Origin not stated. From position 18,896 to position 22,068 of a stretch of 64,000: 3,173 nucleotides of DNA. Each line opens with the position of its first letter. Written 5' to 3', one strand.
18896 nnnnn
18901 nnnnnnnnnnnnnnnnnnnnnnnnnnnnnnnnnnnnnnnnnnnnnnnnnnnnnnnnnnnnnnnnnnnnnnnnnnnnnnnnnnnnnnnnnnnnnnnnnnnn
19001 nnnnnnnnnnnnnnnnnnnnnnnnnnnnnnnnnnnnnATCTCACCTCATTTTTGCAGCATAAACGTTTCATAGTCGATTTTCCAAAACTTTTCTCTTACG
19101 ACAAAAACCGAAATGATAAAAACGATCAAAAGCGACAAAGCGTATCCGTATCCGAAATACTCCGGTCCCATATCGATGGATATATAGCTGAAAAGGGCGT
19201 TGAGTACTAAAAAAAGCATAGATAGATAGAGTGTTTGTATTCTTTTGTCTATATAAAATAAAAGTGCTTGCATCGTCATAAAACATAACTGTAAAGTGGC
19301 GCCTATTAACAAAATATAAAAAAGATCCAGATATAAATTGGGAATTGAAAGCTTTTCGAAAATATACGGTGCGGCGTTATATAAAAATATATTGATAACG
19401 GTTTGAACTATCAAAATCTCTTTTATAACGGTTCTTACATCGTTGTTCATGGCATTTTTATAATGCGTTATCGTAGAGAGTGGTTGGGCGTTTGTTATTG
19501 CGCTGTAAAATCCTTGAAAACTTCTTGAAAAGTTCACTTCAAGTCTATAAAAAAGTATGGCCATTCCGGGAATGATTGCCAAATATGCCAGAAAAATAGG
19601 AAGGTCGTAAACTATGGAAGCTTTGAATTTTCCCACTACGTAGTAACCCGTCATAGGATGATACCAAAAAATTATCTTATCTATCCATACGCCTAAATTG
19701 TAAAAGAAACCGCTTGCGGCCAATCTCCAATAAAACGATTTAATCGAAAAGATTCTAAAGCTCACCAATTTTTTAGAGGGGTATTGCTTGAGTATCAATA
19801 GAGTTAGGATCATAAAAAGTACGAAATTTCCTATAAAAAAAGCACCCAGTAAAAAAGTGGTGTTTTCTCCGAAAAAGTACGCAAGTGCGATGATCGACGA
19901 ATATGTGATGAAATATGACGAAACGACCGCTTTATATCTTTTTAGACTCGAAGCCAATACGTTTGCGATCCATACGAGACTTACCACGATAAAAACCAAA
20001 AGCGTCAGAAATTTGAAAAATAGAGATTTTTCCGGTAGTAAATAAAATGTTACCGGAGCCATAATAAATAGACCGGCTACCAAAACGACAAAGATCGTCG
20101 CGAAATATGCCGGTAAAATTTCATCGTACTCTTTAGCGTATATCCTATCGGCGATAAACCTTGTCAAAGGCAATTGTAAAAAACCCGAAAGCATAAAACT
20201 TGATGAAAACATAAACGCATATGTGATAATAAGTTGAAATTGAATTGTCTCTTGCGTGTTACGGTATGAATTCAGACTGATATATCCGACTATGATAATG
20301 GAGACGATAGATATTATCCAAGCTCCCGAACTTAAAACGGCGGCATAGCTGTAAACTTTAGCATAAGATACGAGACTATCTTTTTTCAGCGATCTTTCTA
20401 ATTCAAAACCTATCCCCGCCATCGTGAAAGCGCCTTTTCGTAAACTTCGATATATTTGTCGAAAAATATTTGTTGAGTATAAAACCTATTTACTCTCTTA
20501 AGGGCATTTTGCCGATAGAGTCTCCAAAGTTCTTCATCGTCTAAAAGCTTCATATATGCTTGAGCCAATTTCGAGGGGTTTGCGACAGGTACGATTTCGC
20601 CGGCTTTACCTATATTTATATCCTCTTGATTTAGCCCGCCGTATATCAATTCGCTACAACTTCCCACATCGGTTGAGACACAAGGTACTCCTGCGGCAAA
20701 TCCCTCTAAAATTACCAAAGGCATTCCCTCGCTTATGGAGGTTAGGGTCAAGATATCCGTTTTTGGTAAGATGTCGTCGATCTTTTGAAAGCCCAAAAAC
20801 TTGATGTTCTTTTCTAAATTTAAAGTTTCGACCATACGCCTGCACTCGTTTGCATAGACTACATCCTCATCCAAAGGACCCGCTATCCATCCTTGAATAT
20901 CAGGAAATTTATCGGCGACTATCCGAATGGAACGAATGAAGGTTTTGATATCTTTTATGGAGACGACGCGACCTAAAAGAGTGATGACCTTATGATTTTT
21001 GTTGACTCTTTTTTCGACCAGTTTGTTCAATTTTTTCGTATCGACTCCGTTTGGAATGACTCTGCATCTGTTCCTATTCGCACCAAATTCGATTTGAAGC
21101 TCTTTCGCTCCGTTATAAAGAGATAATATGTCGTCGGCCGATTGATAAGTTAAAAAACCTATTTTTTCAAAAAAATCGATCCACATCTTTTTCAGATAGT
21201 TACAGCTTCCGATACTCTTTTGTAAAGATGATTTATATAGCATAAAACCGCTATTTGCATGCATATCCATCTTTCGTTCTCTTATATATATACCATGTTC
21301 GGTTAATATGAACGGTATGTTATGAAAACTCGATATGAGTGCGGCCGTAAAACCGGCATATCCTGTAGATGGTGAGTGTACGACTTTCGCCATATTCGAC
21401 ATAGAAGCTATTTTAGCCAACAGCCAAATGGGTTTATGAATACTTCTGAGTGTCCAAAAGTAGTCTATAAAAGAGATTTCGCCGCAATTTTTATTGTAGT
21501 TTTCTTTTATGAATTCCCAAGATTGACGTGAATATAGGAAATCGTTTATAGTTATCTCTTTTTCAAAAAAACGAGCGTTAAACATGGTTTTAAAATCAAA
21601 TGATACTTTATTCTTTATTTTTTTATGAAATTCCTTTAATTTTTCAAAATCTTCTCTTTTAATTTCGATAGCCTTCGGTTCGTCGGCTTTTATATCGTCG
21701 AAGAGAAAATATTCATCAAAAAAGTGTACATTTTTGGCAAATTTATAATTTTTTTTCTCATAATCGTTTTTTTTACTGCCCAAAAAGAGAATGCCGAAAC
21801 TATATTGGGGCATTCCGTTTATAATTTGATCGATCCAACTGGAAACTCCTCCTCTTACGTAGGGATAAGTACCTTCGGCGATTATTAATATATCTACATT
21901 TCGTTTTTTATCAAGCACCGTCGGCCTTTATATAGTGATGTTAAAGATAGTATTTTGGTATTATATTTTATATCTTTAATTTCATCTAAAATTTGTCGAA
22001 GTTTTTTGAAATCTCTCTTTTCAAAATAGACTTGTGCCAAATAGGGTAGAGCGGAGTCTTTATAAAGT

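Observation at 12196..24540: Complete Pel-type exopolysaccharide locus with non-canonical gene order (pelC-D-E-F-G-X-B-A) and an extra membrane TPR gene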

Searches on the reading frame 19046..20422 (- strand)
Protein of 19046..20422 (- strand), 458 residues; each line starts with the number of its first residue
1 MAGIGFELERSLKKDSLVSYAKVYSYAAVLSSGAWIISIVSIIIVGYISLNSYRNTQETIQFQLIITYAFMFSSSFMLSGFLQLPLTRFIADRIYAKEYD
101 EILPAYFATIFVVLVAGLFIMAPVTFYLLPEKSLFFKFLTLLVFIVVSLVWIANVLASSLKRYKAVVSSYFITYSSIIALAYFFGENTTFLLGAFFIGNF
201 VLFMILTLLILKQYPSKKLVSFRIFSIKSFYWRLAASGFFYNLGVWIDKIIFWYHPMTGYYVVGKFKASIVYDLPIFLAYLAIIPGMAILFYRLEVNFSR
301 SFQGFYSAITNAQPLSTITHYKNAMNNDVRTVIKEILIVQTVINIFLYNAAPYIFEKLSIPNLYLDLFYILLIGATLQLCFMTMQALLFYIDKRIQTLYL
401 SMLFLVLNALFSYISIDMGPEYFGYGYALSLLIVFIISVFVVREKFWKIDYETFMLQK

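Call 3: search_protein_families(library=pfam, proteins=[window:19046-20422:-], max_evalue=0.01)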
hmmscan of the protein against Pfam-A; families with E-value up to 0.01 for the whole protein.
window:19046-20422:- (458 aa): 1 family
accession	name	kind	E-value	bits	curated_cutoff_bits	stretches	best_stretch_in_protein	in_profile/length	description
PF16933.10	PelG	-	2.9e-121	406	29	1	1-454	1-452/452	Putative exopolysaccharide Exporter (EPS-E)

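Call 4: search_protein_families(library=ncbifam, proteins=[window:19046-20422:-], max_evalue=0.01)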
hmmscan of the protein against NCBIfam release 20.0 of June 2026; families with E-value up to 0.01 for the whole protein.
window:19046-20422:- (458 aa): 0 families

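Call 11: find_related_loci(query=window:19046-20422:-, collection=genome_contigs, flank=10000)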
Query window:19046-20422:- (458 aa) in genome_contigs; peptide patterns used: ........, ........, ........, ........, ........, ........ (x = any residue, [..] = any of these).
79 stretches matched a pattern; 51 encode a relative of the query (tblastn E <= 1e-3); 51 distinct loci.
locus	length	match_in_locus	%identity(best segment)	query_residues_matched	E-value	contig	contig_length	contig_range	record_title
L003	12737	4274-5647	85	1-458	0e+0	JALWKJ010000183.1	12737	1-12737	MAG: Campylobacterales bacterium isolate M17_metabat1_scaf2bin.163 M17_NODE_4940_length_12737_cov_1.828152, whole genome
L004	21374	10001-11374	79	1-458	0e+0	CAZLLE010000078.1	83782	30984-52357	MAG TPA_asm: uncultured Campylobacterales bacterium isolate binchicken_co219_67 genome assembly, contig: k141_1550979, w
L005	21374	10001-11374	77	1-458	0e+0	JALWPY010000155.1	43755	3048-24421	MAG: Campylobacterales bacterium isolate M2_maxbin2_scaf2bin.444_VB M2_NODE_585_length_43755_cov_3.187907, whole genome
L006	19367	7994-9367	78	1-458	0e+0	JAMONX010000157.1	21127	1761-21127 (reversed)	MAG: Campylobacterales bacterium isolate 4281-140_metabat2_scaf2bin.081 4281-140_scaffold_927_c1, whole genome shotgun s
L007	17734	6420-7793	74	1-458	0e+0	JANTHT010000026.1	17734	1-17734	MAG: Sulfurospirillum sp. isolate bin3007 c_000000000416, whole genome shotgun sequence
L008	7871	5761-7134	67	1-458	0e+0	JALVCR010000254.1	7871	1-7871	MAG: Campylobacterales bacterium isolate 134-614_metabat1_scaf2bin.054 134-614_scaffold_6568_c1, whole genome shotgun se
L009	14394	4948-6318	51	1-457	1e-153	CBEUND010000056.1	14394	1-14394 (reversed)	MAG TPA_asm: uncultured bacterium isolate SRR13309662_binner123_Refined_5 genome assembly, contig: ERZ26778945.94, whole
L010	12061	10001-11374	69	1-458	0e+0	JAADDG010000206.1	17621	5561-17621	MAG: Campylobacterota bacterium isolate L_MaxBin.107 contig-127_3114, whole genome shotgun sequence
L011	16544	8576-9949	48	1-457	2e-131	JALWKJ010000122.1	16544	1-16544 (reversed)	MAG: Campylobacterales bacterium isolate M17_metabat1_scaf2bin.163 M17_NODE_3053_length_16544_cov_1.872876, whole genome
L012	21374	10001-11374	45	1-457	2e-130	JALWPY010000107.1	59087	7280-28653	MAG: Campylobacterales bacterium isolate M2_maxbin2_scaf2bin.444_VB M2_NODE_317_length_59087_cov_2.926713, whole genome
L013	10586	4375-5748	47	1-457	6e-129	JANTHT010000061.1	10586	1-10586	MAG: Sulfurospirillum sp. isolate bin3007 c_000000000998, whole genome shotgun sequence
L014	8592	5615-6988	45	1-457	8e-127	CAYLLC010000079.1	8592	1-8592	MAG TPA_asm: uncultured Sulfurospirillum sp. isolate SRP163575_co1_347 genome assembly, contig: NODE_18008_length_8592_c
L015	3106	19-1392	45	1-457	3e-128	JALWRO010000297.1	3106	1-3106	MAG: Campylobacterales bacterium isolate M2_metabat1_scaf2bin.234 M2_NODE_69112_length_3106_cov_1.846257, whole genome s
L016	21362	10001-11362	45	1-457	2e-112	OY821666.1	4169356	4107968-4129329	MAG: uncultured Psychromonas sp. isolate a91dbc3e-702d-42bd-9e06-0a323c647f35 genome assembly, chromosome: 1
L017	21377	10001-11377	40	1-458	3e-102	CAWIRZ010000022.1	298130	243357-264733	MAG: uncultured beta proteobacterium isolate MFD07987.bin.1.10 genome assembly, contig: contig_16567, whole genome shotg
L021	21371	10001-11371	36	1-457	3e-96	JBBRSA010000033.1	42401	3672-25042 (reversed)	MAG: Burkholderiales bacterium isolate La2_maxbin2.417 La2_maxbin2.417_K_2394190L42401_cov_48.4771, whole genome shotgun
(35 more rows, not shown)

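Call 23: search_protein_families(library=pfam, proteins=[L005:11337-12224:+, L004:11322-12230:+, L011:9930-12686:+, L016:11343-14198:+, L012:14086-15027:+, L011:12664-16218:+, L005:16383-19004:+], max_evalue=0.01)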
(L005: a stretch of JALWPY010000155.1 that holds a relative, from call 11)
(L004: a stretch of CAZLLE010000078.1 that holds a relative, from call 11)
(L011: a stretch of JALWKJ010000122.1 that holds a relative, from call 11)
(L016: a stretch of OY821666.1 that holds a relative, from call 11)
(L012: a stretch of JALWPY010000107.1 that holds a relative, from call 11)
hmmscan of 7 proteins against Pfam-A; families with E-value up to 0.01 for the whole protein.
L005:11337-12224:+ (295 aa): 3 families
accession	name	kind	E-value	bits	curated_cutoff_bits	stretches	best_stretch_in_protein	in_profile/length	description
PF03537.19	Glyco_hydro_114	-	4.2e-19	69.1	27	1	59-283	17-228/231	Glycoside-hydrolase family GH114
PF13199.12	Glyco_hydro_66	-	1.3e-05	24.5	23.7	1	114-191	220-299/546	Glycosyl hydrolase family 66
PF14885.12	GHL15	-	0.0036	17.7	27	1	95-210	35-164/271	Hypothetical glycosyl hydrolase family 15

L004:11322-12230:+ (302 aa): 1 family
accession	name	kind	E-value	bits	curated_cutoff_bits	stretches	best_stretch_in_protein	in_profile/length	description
PF03537.19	Glyco_hydro_114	-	5.2e-20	72.1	27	1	79-287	34-228/231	Glycoside-hydrolase family GH114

L011:9930-12686:+ (918 aa): 2 families
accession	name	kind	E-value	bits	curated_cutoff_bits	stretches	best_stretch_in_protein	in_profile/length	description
PF03537.19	Glyco_hydro_114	-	9.9e-14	51.6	27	1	58-263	35-227/231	Glycoside-hydrolase family GH114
PF07555.19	NAGidase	-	0.0086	15.9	25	0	85-165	71-144/295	beta-N-acetylglucosaminidase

L016:11343-14198:+ (951 aa): 1 family
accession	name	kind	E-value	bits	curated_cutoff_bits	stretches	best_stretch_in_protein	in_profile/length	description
PF03537.19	Glyco_hydro_114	-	5.8e-15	55.6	27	1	73-277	38-228/231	Glycoside-hydrolase family GH114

L012:14086-15027:+ (313 aa): 3 families
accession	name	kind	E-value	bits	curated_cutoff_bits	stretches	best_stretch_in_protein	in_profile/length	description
PF14559.12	TPR_19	-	2.9e-06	28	25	1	46-93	5-52/68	Tetratricopeptide repeat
PF13428.12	TPR_14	-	3e-05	24.7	23.5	0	66-97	1-33/44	Tetratricopeptide repeat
PF13431.12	TPR_17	-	0.009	16.7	24.4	0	54-87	2-34/34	Tetratricopeptide repeat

L011:12664-16218:+ (1184 aa): 9 families
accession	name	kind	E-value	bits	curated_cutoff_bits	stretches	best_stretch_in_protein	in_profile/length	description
PF13429.12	TPR_15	-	2e-24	86.9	26.2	1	490-744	12-265/280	Tetratricopeptide repeat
PF24604.1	B-barrel_PelB_C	-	2.8e-15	57.1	31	1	912-1181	10-306/309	PelB, C-terminal beta barrel domain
PF14559.12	TPR_19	-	2.3e-10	41.1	25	0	50-93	7-50/68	Tetratricopeptide repeat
PF13428.12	TPR_14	-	6.9e-08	32.9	23.5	0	639-663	15-39/44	Tetratricopeptide repeat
PF23914.1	TPR_CcmH_CycH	-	1.1e-05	25.7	42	0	706-760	63-117/158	Cytochrome c-type biogenesis protein H TPR domain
PF07719.23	TPR_2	-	0.00012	22.4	27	1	628-657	4-33/34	Tetratricopeptide repeat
PF13432.12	TPR_16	-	0.00083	20.2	32.7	0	626-658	32-64/65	Tetratricopeptide repeat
PF00515.34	TPR_1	-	0.0024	18.1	27.8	0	631-657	7-33/34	Tetratricopeptide repeat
PF13414.12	TPR_11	-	0.0027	17.8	26.8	0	638-662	7-31/42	TPR repeat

L005:16383-19004:+ (873 aa): 1 family
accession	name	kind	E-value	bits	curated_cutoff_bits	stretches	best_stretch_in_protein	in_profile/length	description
PF01522.26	Polysacc_deac_1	-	0.0012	19.3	23.1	1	512-563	49-99/124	Polysaccharide deacetylase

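Call 38: search_protein_families(library=pfam, proteins=[L003:6656-6910:+, L021:2241-2540:+, L005:13226-13480:+], max_evalue=10)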
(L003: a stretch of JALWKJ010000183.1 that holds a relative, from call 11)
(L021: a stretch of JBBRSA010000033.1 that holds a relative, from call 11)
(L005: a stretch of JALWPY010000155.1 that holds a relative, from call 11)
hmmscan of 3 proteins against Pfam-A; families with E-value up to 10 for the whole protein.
L003:6656-6910:+ (85 aa): 2 families
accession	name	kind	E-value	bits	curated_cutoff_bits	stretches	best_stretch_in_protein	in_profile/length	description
PF05036.18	SPOR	-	0.059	14.1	21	1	9-46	5-46/76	SPOR domain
PF04816.18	TrmK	-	0.24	11.3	27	1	25-83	113-169/205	tRNA (adenine(22)-N(1))-methyltransferase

L021:2241-2540:+ (100 aa): 1 family
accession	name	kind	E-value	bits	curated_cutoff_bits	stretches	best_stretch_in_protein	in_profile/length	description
PF05036.18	SPOR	-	0.00068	20.3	21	1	38-85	12-63/76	SPOR domain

L005:13226-13480:+ (85 aa): 1 family
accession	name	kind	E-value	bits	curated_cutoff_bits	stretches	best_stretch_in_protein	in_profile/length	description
PF22656.2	At5g48480-like_N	-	0.097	12.9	27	1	57-82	13-38/59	Glyoxalase At5g48480-like, N-terminal domain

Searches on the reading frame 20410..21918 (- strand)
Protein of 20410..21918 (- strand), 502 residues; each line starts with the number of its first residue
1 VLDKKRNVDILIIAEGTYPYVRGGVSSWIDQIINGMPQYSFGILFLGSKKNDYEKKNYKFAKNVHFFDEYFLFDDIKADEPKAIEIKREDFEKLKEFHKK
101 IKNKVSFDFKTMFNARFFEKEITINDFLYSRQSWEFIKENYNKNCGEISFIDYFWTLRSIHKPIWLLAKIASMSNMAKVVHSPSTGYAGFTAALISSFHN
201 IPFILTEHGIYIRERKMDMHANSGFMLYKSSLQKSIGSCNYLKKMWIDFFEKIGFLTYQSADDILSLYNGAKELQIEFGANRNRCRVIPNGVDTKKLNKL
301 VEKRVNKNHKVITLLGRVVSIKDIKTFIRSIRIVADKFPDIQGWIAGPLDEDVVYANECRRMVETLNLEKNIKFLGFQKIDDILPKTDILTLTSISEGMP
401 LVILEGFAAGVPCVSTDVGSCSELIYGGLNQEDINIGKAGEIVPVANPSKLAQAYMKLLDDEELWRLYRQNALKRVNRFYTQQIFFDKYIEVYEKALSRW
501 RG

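Call 3: search_protein_families(library=pfam, proteins=[window:20410-21918:-], max_evalue=0.01)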
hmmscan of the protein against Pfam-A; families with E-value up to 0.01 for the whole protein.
window:20410-21918:- (502 aa): 6 families
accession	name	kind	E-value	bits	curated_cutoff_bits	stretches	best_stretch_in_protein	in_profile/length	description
PF11997.14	DUF3492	-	3e-78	263.7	23.3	1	9-282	2-267/268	Domain of unknown function (DUF3492)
PF13692.12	Glyco_trans_1_4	-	9.7e-25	87.9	27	1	310-461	2-142/142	Glycosyl transferases group 1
PF00534.26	Glycos_transf_1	-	2e-24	86.5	26.4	1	303-474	9-171/172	Glycosyl transferases group 1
PF13439.12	Glyco_transf_4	-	2.6e-09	37.8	28.5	1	176-295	72-169/170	Glycosyltransferase Family 4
PF13579.12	Glyco_trans_4_4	-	0.00011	23.1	29.7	1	177-291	72-158/158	Glycosyl transferase 4-like domain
PF20706.3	GT4-conflict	-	0.0027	17.2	26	1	291-417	180-312/385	Family 4 Glycosyltransferase in conflict systems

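Call 4: search_protein_families(library=ncbifam, proteins=[window:20410-21918:-], max_evalue=0.01)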
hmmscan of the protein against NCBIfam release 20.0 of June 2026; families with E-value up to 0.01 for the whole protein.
window:20410-21918:- (502 aa): 27 families (the best 25 are shown)
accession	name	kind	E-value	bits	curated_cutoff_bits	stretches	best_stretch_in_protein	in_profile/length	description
NF038011.1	PelF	equivalog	1e-182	608.6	100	1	9-493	1-489/489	GT4 family glycosyltransferase PelF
TIGR03088.1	stp2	hypoth_equivalog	1.2e-25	90.4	409.05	1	277-497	154-374/374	TIGR03088 family PEP-CTERM/XrtA system glycosyltransferase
NF041876.1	EPS_EpsE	equivalog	2.4e-23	83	400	1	281-481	184-381/389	exopolysaccharide biosynthesis GT4 family glycosyltransferase EpsE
TIGR03999.1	thiol_BshA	equivalog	3.7e-22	78.8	273.7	1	276-497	160-374/375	N-acetyl-alpha-D-glucosaminyl L-malate synthase BshA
NF047880.1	glyco_SdgA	exception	5.4e-21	74.7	800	1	286-486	294-481/488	serine-aspartate repeat adhesin O-glycosyltransferase SdgA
NF050063.1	ProtGlycPglJ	equivalog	9.4e-19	67.8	500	1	239-484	122-355/363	N-acetylgalactosamine-N,N'-diacetylbacillosaminyl-diphospho-undecaprenol 4-alpha-N-acetylgalactosaminyltransferase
TIGR04157.1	glyco_rSAM_CFB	subfamily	2.4e-16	59.7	400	1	232-493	142-406/406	TIGR04157 family glycosyltransferase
NF047684.1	TeichurnBiosyTuaC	equivalog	1.2e-15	57.3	550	1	258-425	162-328/391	teichuronic acid biosynthesis protein TuaC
NF007396.0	PRK09922.1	equivalog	6.4e-15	54.9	385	1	259-445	134-319/361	lipopolysaccharide 1,6-galactosyltransferase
TIGR02149.1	glgA_Coryne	subfamily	2.8e-14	53.1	302.4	1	169-496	76-390/391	glycogen synthase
NF041010.1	glycosy_Agl16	equivalog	3.3e-12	46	575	1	259-471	132-328/352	glycosylation protein Agl16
TIGR03449.1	mycothiol_MshA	equivalog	1.4e-11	43.9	462.5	1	270-497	175-404/406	D-inositol-3-phosphate glycosyltransferase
NF038229.1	Glyco4_Geo_Pelo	equivalog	3.1e-11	42.9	400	1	271-494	121-334/338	GPMC system family 4 glycosyltransferase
TIGR02472.1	sucr_P_syn_N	equivalog_domain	3.2e-11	42.7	576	1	393-491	347-436/439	sucrose-phosphate synthase, putative, glycosyltransferase domain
NF038255.1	exopoly_VpsD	equivalog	4e-11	42.4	300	1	281-422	175-318/381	VpsD family glycosyltransferase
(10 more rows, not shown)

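Call 10: find_encoding_contigs(protein=window:20410-21918:-, flank=10000, max_places=6)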
Protein window:20410-21918:- (502 aa): 3 contigs read that carry it; 2 places shown.
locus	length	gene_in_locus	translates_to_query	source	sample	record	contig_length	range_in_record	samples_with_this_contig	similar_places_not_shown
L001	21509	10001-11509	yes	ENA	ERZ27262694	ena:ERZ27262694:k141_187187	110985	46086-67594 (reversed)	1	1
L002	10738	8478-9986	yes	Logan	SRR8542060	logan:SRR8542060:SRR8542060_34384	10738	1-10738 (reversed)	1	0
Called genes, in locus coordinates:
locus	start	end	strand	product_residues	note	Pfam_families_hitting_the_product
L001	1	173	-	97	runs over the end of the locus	PF10135:Rod-binding (weak)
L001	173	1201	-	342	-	PF02119:FlgI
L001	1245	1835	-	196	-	PF03602:Cons_hypoth95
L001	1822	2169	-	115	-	-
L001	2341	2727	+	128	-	PF03646:FlaG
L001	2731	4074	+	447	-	PF02465:FliD_N, PF07196:Flagellin_IN (weak), PF07195:FliD_C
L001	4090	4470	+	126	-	PF02561:FliS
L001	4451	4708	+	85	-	-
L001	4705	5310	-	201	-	PF03458:Gly_transporter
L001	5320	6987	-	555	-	PF00682:HMGL-like, PF22615:IPMS_D2, PF08502:LeuA_dimer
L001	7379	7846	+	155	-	-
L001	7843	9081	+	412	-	PF16963:PelD_GGDEF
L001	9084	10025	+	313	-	PF14559:TPR_19 (faint)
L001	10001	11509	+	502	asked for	PF11997:DUF3492, PF13439:Glyco_transf_4, PF00534:Glycos_transf_1, PF13692:Glyco_trans_1_4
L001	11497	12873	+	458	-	PF16933:PelG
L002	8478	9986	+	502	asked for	PF11997:DUF3492, PF13439:Glyco_transf_4, PF00534:Glycos_transf_1, PF13692:Glyco_trans_1_4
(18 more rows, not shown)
